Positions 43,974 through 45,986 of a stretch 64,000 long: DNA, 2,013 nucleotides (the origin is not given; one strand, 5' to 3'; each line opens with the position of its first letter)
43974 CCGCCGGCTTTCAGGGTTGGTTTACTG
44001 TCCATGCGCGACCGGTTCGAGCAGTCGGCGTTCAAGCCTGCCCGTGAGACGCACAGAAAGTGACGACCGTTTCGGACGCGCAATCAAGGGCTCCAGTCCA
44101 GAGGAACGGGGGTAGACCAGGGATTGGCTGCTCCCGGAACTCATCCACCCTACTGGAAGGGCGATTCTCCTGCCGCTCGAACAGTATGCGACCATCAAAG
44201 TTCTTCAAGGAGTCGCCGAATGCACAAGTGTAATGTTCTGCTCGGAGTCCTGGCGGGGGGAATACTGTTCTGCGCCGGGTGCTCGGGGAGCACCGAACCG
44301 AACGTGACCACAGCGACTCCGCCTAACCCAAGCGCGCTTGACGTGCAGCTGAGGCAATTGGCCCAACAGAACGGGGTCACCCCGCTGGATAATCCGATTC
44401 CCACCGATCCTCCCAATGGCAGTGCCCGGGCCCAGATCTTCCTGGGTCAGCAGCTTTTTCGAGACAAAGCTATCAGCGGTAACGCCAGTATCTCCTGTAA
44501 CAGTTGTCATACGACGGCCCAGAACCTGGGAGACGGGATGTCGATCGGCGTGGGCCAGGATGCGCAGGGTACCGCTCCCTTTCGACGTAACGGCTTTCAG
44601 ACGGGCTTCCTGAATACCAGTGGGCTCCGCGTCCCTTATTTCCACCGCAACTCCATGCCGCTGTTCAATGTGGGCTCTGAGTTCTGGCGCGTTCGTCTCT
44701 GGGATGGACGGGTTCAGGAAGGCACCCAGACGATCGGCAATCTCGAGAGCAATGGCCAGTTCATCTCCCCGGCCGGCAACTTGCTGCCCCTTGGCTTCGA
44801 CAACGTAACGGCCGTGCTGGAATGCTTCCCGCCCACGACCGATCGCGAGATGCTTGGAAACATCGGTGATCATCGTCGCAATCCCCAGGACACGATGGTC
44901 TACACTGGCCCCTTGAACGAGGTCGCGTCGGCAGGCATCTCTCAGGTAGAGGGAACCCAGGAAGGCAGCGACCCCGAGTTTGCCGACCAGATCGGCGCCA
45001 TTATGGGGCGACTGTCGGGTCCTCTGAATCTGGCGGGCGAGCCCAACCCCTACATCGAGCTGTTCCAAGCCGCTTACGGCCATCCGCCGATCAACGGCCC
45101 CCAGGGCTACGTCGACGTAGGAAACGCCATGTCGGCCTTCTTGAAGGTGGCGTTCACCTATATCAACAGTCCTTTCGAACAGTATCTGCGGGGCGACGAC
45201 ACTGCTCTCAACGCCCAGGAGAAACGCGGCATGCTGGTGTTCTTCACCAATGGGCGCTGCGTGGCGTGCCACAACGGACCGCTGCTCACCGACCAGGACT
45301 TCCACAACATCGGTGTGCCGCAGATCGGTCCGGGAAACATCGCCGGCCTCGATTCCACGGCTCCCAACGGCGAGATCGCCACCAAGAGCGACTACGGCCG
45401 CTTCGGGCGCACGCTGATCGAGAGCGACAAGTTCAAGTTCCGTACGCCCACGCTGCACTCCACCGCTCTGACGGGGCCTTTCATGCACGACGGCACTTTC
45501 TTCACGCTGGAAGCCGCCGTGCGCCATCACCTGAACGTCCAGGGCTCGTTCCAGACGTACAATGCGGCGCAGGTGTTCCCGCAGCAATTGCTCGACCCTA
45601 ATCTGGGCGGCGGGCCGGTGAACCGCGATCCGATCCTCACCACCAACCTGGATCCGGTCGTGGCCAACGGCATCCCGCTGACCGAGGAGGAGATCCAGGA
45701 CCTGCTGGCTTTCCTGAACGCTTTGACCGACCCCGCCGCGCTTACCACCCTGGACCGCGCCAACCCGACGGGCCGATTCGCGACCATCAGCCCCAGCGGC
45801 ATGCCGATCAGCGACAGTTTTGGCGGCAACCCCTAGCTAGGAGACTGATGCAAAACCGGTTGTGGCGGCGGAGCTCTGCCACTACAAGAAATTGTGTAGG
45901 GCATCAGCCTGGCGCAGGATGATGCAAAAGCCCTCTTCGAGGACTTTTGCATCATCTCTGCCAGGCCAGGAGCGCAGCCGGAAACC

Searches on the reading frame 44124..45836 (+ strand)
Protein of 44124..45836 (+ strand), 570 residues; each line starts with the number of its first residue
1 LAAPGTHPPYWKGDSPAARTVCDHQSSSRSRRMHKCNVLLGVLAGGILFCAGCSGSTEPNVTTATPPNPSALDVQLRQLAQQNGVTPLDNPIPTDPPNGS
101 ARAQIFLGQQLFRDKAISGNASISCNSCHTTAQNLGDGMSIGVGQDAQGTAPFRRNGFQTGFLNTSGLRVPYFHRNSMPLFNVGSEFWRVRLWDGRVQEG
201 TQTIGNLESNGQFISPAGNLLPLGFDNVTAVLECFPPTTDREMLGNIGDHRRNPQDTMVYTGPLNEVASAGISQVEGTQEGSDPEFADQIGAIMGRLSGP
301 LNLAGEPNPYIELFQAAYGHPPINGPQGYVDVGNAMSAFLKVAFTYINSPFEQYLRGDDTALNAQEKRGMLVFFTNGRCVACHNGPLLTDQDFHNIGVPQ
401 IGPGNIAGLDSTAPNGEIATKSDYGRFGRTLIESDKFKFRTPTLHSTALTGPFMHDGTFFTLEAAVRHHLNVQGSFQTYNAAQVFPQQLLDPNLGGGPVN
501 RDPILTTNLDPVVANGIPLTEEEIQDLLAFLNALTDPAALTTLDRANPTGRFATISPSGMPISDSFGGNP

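Call 49: search_protein_families(library=pfam, proteins=[window:44124-45836:+], max_evalue=0.00001)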
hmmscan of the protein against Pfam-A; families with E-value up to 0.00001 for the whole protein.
window:44124-45836:+ (570 aa): 1 family
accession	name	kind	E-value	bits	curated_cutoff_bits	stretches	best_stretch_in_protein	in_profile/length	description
PF03150.19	CCP_MauG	-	5.6e-21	76.2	25.6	1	103-359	2-148/149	Di-haem cytochrome c peroxidase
